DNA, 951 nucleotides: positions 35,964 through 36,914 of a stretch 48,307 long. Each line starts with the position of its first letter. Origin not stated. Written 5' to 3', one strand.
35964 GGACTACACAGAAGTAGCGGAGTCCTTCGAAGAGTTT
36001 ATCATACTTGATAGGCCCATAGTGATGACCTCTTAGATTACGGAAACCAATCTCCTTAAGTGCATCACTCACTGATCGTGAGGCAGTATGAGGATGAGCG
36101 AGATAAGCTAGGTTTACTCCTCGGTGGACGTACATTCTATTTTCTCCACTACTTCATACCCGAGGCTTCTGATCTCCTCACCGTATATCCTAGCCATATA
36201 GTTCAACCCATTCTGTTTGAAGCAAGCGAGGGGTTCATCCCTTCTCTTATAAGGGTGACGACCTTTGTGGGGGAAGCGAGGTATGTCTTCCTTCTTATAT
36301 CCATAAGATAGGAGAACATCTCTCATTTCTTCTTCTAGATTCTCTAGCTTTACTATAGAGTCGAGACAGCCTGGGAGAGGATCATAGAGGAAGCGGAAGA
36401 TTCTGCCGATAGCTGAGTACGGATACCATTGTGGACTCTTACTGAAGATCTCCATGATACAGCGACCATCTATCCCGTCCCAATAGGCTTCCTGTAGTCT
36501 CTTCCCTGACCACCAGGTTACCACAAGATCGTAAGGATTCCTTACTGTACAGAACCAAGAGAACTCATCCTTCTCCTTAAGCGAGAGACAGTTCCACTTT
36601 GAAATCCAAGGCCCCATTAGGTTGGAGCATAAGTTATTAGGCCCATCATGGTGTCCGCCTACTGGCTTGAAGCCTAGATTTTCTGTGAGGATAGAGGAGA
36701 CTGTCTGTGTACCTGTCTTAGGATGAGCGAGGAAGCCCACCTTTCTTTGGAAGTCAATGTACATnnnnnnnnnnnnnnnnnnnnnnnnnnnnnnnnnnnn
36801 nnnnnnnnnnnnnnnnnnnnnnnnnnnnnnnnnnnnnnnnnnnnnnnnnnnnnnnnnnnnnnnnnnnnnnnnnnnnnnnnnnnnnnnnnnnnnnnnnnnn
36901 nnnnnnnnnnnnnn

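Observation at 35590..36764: Two tandem sulfotransferase-like genes in a phage early arm, one with a degenerate PAPS loop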

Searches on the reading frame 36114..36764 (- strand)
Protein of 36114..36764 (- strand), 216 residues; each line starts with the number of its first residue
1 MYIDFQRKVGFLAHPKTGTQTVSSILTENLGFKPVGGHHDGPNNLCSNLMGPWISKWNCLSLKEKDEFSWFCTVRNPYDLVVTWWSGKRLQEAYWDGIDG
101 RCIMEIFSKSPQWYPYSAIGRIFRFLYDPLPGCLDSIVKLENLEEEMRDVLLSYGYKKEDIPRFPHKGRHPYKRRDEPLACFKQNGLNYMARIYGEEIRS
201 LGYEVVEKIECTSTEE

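Call 3: search_protein_families(library=pfam, proteins=[window:36114-36764:-], max_evalue=1)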
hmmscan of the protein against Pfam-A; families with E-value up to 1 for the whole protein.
window:36114-36764:- (216 aa): 0 families

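Call 5: search_protein_families(library=phrogs, proteins=[window:36114-36764:-], max_evalue=0.1)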
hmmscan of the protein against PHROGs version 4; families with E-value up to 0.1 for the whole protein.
window:36114-36764:- (216 aa): 2 families
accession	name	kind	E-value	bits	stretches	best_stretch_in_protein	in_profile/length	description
phrog_11019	-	unknown function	0.007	17.7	1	87-118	77-107/118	-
phrog_3347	-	moron, auxiliary metabolic gene and host takeover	0.087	13.8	0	2-84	4-93/219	Galactose-3-O-sulfotransferase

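Call 7: search_dna_similar(query=window:36114-36764:-, collection=phages, mode=protein, max_rows=30, max_evalue=0.01)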
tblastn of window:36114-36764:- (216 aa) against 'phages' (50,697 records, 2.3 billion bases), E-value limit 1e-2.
No match.

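Call 8: search_solved_structures(query=window:36114-36764:-, max_evalue=10)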
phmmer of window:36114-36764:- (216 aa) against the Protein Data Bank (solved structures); distinct sequences matched with E-value up to 10: 2.
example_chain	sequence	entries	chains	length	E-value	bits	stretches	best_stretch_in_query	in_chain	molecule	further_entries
6ds6_A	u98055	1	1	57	0.29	13.6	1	57-89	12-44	Histone H3 peptide-Histone acetyltransferase p300 Chimeric protein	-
7ru3_H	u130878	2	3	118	0.33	13.5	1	60-88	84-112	CC6.33 IgG heavy chain Fv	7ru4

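Call 9: find_homologous_proteins(query=window:36114-36764:-, max_evalue=0.001)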
Query window:36114-36764:- (216 aa): 1 proteins with E <= 0.001 among 134 candidates.
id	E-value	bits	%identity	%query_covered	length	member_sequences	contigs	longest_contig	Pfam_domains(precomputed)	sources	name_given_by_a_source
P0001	1.2e-151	521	100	100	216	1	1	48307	-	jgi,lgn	-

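Call 13: find_homologous_proteins(query=A1, max_evalue=0.01)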
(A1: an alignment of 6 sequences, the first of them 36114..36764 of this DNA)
Query A1 (6 sequences) (216 aa, profile of the alignment): 109 proteins with E <= 0.01 among 2057 candidates.
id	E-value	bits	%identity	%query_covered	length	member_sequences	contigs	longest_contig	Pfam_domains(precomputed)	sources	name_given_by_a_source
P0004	8.9e-81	288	23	94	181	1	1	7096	-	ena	-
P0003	2.5e-80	287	24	96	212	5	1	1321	-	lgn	-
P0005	1.3e-78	281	27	94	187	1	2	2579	-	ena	-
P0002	4.1e-65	237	24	84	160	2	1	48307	-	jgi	-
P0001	8.2e-63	230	100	100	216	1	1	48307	-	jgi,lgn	-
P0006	4.0e-59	218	23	70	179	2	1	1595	-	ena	-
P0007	3.2e-57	211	27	98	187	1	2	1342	-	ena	-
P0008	9.7e-44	167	30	75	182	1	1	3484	-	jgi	-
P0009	4.0e-41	159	27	94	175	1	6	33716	-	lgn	-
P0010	6.5e-41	158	36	39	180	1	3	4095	-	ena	-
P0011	5.7e-40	155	26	94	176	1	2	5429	-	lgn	-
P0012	4.1e-39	152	24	94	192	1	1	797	-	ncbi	-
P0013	9.6e-39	151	24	94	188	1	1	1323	-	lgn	-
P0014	4.5e-38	149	25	70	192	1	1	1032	-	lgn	-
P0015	6.4e-38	149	28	39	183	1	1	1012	-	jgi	-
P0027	9.3e-34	135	28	94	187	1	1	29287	-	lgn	-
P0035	1.8e-32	131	26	94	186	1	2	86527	-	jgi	jgi:hypothetical protein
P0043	2.0e-31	127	24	94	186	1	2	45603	-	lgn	-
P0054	2.7e-30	124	28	39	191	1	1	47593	-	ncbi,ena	-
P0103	3.6e-9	55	26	45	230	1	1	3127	PF03567.21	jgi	jgi:hypothetical protein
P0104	1.7e-8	53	26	64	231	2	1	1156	PF03567.21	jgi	jgi:hypothetical protein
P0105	7.1e-8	51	26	64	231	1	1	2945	PF03567.21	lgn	-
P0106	2.7e-6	45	26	64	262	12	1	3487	PF03567.21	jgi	-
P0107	1.6e-5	43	25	70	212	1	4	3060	PF03567.21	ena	-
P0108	1.7e-4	40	26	39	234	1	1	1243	PF03567.21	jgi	jgi:hypothetical protein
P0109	5.5e-4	38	26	16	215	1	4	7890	-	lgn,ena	-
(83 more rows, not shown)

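Call 21: search_protein_representatives(alignment_id=A1)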
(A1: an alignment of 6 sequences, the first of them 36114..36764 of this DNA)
Query: 6 sequences, 186 profile positions. Proteins with E-value up to 0.001 (for the whole library): 11172; up to 1e-10: 1177; up to 1e-30: 65. The best 150 are listed.
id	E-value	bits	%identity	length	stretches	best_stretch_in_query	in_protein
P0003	8.0e-81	286.7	-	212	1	1-185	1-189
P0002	1.3e-65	237.1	-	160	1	22-181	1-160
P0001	2.6e-63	229.6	-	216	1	1-185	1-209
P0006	1.3e-59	217.6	-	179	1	1-180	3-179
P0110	9.0e-58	211.6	-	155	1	28-181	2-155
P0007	1.0e-57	211.4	-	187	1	1-182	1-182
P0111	2.4e-41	158.0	-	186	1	1-182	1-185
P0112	4.1e-41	157.2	-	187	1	1-182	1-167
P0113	1.2e-40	155.7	-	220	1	1-184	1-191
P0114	1.3e-39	152.3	-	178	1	1-181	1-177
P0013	3.1e-39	151.2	-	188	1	1-183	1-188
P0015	2.0e-38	148.5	-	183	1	1-182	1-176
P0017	5.2e-38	147.1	-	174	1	1-181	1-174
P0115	1.2e-37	146.0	-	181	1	1-182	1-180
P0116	2.0e-37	145.2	-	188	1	1-181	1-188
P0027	3.0e-34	134.9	-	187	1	1-181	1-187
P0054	8.7e-31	123.6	-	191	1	1-182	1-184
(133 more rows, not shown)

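Call 22: search_protein_families(library=pfam, alignment_id=A2, max_evalue=0.1)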
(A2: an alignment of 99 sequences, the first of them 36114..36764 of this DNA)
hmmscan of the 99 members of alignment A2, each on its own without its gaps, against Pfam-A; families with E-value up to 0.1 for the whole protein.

A. member 1, window:36114-36764:- (216 aa): 0 families

B. families by the number of members that match (of 99 scanned): 17 families
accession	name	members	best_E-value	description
PF00685.33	Sulfotransfer_1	34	2.3e-05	Sulfotransferase domain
PF03567.20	Sulfotransfer_2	17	6.5e-13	Sulfotransferase family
PF13469.12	Sulfotransfer_3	3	9.8e-05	Sulfotransferase family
PF24771.2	Ig_CFAP74_1st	1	0.0025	CFAP74 first Ig-like domain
PF20309.4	DRHyd-ASK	1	0.0047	Deoxyribohydrolase (DRHyd) domain of the ASK signalosome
PF18019.7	Cas3_HD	1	0.0082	Cas3, HD domain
PF04466.19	Terminase_3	1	0.018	Phage terminase large subunit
PF15343.11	DEPP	1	0.022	Decidual protein induced by progesterone family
PF20364.3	DUF6659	1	0.026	Family of unknown function (DUF6659)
PF15613.11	WSD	1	0.065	Williams-Beuren syndrome DDT (WSD), D-TOX E motif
PF03776.19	MinE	1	0.069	Septum formation topological specificity factor MinE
PF16857.10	RNA_pol_inhib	1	0.072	RNA polymerase inhibitor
PF03221.22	HTH_Tnp_Tc5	1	0.076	Tc5 transposase DNA-binding domain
PF03275.19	GLF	1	0.078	UDP-galactopyranose mutase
PF17120.11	zf-RING_16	1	0.088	RING/Ubox like zinc-binding domain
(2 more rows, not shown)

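Call 23: search_solved_structures(query=A2, max_evalue=1, show_alignments=2)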
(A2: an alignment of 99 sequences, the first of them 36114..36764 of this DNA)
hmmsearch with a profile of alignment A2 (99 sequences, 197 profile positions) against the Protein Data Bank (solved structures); distinct sequences matched with E-value up to 1: 42.
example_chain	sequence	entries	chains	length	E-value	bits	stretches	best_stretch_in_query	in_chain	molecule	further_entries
1cjm_A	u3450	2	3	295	1.6e-05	28.1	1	48-123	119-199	PROTEIN (ARYL SULFOTRANSFERASE) | Monoamine-sulfating phenol sulfotransferase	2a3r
5x2b_D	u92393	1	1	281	3e-05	27.2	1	46-131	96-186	Sulfotransferase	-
5x2b_F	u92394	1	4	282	3e-05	27.2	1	46-131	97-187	Sulfotransferase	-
5x2b_C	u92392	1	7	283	3e-05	27.2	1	46-131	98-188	Sulfotransferase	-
1zd1_A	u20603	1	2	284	9.5e-05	25.5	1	48-130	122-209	Sulfotransferase 4A1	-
1q1z_A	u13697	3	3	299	0.00073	22.6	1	58-129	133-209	sulfotransferase family, cytosolic, 2B, member 1 isoform b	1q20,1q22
1ls6_A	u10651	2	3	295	0.0009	22.4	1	47-125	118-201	aryl sulfotransferase | Sulfotransferase 1A1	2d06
3u3j_A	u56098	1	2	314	0.001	22.2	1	47-125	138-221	Sulfotransferase 1A1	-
3u3k_A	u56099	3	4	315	0.001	22.2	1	47-125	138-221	Sulfotransferase 1A1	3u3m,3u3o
1q1q_A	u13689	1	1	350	0.001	22.2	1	58-129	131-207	sulfotransferase family, cytosolic, 2B, member 1 isoform a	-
3u3r_A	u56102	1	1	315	0.0011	22.1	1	47-124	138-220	Sulfotransferase 1A1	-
4gra_A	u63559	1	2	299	0.0012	21.9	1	47-123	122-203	Sulfotransferase 1A1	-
7eov_A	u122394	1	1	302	0.0013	21.9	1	50-129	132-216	cytosolic sulfotransferase SULT2A8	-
7d1x_A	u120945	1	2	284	0.0013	21.8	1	50-129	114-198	Sulfotransferase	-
1z28_A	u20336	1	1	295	0.0014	21.7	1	47-123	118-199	Phenol-sulfating phenol sulfotransferase 1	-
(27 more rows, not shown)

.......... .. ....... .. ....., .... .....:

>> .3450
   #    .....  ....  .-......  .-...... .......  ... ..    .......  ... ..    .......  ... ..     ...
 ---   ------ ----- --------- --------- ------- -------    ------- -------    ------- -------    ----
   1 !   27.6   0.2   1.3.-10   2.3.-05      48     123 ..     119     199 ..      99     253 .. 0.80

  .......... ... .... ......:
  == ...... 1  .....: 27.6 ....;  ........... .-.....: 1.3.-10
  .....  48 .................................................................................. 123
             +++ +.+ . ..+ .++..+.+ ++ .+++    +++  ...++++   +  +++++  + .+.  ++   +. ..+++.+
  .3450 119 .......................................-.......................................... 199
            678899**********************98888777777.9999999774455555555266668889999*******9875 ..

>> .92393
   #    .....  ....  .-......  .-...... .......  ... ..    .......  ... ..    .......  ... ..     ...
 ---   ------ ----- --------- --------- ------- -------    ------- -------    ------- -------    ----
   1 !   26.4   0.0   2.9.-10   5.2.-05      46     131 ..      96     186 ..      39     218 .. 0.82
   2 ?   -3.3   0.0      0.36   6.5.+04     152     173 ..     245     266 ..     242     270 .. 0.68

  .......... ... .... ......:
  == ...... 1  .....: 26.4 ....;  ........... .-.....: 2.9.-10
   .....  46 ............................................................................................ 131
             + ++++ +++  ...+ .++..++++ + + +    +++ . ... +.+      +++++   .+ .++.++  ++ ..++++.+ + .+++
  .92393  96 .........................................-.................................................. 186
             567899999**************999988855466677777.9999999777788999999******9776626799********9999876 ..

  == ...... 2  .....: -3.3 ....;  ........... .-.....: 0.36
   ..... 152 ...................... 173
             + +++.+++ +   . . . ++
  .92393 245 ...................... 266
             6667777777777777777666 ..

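Call 24: predict_structure(alignment_id=A2)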
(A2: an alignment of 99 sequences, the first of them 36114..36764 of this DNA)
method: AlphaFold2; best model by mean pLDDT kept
length: 216 residues; sequences in the alignment: 99
mean_pLDDT: 84.9   pTM: 0.82
mean pLDDT of the five models: 84.9, 83.9, 83.1, 82.9, 82.7
residues with pLDDT >= 90: 123; 70-90: 56; 50-70: 28; < 50: 9
segments of 3 or more residues with pLDDT < 50: 48-50, 173-175
pLDDT, mean of each block of 10 residues (from residue 1): 95 93 96 90 65 56 86 95 84 80 88 82 80 87 96 98 75 66 95 96 89 71
secondary structure, 60 per line:
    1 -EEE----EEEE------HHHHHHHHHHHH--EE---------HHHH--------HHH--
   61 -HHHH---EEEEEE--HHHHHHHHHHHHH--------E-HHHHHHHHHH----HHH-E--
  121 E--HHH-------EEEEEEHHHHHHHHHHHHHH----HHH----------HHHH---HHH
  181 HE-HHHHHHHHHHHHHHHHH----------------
elements in order: E2-4 E9-12 H19-30 H44-47 H62-65 E69-74 H77-89 H100-109 E134-139 H140-153 H171-174 H178-181 H184-200

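Call 28: find_encoding_contigs(protein=P0027, flank=10000, max_places=2)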
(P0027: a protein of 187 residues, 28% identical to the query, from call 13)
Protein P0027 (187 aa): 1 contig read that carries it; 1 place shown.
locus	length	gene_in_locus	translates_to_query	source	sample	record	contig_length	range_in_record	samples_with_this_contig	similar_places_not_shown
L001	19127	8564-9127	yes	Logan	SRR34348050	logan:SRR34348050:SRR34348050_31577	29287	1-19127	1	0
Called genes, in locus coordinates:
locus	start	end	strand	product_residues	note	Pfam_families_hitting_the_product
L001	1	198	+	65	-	?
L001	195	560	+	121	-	-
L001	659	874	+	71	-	-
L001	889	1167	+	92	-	-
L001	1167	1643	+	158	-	-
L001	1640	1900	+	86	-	-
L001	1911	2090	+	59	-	PF09723:Zn_ribbon_8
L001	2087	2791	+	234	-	PF03592:Terminase_2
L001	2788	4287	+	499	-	-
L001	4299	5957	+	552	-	-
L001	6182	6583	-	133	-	-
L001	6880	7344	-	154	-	PF01844:HNH (weak)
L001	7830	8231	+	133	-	-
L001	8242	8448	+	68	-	-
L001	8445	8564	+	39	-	-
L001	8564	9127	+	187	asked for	-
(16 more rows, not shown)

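Call 30: fold_search(model_id=the predicted structure, library=pdb)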
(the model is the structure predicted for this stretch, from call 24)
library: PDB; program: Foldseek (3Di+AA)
matches with E <= 10: 490; with E <= 0.001: 1
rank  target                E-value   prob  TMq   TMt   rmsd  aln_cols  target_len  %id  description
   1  1ov4                  3.9e-04  1.00  0.47  0.40   8.6       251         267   12  Crystal structure of human DHEA-ST complexed with androsterone (released 2004-02-17)
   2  7v1o_B                2.3e-03  0.97  0.46  0.37   9.2       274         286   12  Crystal structure of mouse cytosolic sulfotransferase mSULT3A1 (released 2022-08-10)
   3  2qp3                  2.7e-03  0.98  0.48  0.40   8.6       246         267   11  Identification and Characterization of Two Amino Acids Critical for the Substrate Inhibition of SULT2A1 (released 2008-07-29)
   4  2ad1                  4.5e-03  0.92  0.36  0.33   7.0       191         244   12  Human Sulfotransferase SULT1C2 (released 2005-08-02)
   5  3bfx_A                6.6e-03  0.97  0.50  0.44   7.9       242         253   12  Crystal structure of human sulfotransferase SULT1C1 in complex with PAP (released 2007-12-04)
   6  3bfx_B                6.6e-03  0.96  0.47  0.43   8.5       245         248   14  Crystal structure of human sulfotransferase SULT1C1 in complex with PAP (released 2007-12-04)
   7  5x2b_G                6.6e-03  0.89  0.35  0.29   7.9       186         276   15  Crystal structure of mouse sulfotransferase SULT7A1 complexed with PAP (released 2018-03-28)
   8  7eov                  7.5e-03  0.82  0.34  0.28   8.6       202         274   11  Crystal structure of mouse cytosolic sulfotransferase mSULT2A8 in complex with PAP and cholic acid (released 2021-05-05)
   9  5x2b_B                8.0e-03  0.82  0.34  0.28   9.3       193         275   13  Crystal structure of mouse sulfotransferase SULT7A1 complexed with PAP (released 2018-03-28)
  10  2z5f_A                8.5e-03  0.77  0.33  0.26  10.0       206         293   13  Human sulfotransferase Sult1b1 in complex with PAP (released 2007-08-14)
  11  1cjm                  1.0e-02  0.90  0.45  0.44   8.0       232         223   16  HUMAN SULT1A3 WITH SULFATE BOUND (released 1999-11-10)
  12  4ifb_B                1.2e-02  0.85  0.36  0.30   7.7       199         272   12  Crystal structure of SULT 2A1 LLGG mutant with PAPS (released 2013-02-06)
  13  1aqy_A                1.2e-02  0.82  0.41  0.34  10.0       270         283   11  ESTROGEN SULFOTRANSFERASE WITH PAP (released 1998-10-28)
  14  3f3y_A                1.2e-02  0.75  0.34  0.28   8.0       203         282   12  Crystal structure of human cytosolic sulfotransferase SULT2A1 in complex with PAP and lithocholic acid (released 2009-09-15)
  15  5x2b_C                1.3e-02  0.89  0.38  0.31   8.6       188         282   13  Crystal structure of mouse sulfotransferase SULT7A1 complexed with PAP (released 2018-03-28)
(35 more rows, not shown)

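Call 31: find_encoding_contigs(protein=P0009, flank=8000, max_places=2)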
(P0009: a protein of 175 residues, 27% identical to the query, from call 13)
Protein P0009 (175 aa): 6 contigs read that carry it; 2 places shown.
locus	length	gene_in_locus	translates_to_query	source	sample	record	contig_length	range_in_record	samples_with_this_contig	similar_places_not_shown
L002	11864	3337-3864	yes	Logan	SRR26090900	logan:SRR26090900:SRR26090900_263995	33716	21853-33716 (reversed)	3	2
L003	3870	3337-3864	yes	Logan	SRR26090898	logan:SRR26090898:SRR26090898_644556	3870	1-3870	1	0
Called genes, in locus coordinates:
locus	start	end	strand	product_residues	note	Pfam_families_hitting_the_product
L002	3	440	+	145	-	?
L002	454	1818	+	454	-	PF13479:AAA_24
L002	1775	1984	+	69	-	-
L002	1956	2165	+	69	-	-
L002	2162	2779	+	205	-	-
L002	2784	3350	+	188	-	-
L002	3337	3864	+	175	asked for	-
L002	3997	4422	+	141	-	-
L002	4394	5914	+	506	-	-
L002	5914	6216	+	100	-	-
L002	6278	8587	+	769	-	PF16510:P22_portal (weak)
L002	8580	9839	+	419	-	-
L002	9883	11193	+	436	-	-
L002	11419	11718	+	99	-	-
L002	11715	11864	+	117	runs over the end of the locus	-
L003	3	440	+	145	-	?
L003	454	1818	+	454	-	PF13479:AAA_24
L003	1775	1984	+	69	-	-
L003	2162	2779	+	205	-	-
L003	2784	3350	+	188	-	-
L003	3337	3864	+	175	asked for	-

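Call 32: find_encoding_contigs(protein=P0043, flank=8000, max_places=2)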
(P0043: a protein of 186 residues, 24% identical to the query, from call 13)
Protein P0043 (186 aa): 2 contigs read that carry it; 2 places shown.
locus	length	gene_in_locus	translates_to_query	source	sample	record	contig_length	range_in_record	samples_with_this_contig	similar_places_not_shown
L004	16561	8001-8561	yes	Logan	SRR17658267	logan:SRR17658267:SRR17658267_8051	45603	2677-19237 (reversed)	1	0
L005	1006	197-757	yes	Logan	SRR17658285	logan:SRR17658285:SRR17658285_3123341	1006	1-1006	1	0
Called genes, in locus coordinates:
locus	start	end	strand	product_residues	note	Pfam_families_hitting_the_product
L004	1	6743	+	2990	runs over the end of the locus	PF09397:FtsK_gamma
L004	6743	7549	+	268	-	-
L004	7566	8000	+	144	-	-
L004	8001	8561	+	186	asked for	-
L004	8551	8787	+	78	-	-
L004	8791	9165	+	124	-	-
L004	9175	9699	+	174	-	-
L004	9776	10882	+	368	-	PF13385:Laminin_G_3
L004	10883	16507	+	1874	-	-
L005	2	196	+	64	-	?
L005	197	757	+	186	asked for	-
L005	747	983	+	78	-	-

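Call 33: find_encoding_contigs(protein=P0054, flank=8000, max_places=2)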
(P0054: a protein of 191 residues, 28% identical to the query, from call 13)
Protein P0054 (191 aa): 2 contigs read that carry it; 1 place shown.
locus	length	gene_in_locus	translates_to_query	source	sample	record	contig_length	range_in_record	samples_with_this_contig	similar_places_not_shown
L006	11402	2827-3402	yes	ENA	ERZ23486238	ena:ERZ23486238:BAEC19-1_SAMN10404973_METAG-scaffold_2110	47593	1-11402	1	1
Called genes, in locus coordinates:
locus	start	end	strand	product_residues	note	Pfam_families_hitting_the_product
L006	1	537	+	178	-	?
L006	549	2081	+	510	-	PF13264:DUF4055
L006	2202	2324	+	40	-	-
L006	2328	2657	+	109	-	-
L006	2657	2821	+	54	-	-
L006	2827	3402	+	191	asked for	-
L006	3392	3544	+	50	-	-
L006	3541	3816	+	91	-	-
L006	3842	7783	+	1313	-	PF04233:Phage_Mu_F (weak), PF06414:Zeta_toxin, PF13671:AAA_33 (weak)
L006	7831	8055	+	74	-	-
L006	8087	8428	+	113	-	-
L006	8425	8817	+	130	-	-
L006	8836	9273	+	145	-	-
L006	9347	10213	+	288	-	PF06810:Phage_scaffold (faint)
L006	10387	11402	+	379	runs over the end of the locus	PF25209:Phage_capsid_4 (weak)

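Call 45: search_dna_similar(query=P0035, collection=phages, mode=protein, max_rows=40, max_evalue=0.001)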
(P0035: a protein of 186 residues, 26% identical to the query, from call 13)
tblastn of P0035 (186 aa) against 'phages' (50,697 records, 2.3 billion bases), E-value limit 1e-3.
No match.

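Call 52: find_encoding_contigs(protein=P0008, flank=5000, max_places=2)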
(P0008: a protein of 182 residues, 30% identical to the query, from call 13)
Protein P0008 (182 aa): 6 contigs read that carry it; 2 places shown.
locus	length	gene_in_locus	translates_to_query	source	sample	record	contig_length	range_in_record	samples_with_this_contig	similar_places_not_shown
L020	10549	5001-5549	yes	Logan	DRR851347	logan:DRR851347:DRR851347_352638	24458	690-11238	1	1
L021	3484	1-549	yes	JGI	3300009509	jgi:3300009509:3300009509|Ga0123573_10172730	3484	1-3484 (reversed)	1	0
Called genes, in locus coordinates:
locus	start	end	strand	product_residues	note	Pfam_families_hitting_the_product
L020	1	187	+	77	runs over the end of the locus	-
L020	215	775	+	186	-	-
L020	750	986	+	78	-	-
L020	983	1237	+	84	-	-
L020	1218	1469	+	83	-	-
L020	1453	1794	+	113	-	-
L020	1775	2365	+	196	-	-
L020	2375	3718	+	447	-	PF13479:AAA_24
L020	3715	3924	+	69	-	-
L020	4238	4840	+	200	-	-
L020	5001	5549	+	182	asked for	-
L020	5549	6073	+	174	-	-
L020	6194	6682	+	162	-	-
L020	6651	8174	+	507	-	-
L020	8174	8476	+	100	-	-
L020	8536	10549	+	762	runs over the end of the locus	PF16510:P22_portal (weak)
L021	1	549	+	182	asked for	?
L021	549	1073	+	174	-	-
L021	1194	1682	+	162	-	-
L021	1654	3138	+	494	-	-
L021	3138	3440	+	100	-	-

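Call 56: search_protein_families(library=padloc, proteins=[window:36114-36764:-], max_evalue=0.1)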
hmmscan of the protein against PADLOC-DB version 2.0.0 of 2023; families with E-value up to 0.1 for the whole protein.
window:36114-36764:- (216 aa): 0 families

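Call 59: search_dna_similar(query=P0109, collection=phages, mode=protein, max_rows=25, max_evalue=0.001)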
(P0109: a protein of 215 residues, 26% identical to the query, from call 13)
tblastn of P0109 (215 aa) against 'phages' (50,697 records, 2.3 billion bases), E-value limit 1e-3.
No match.
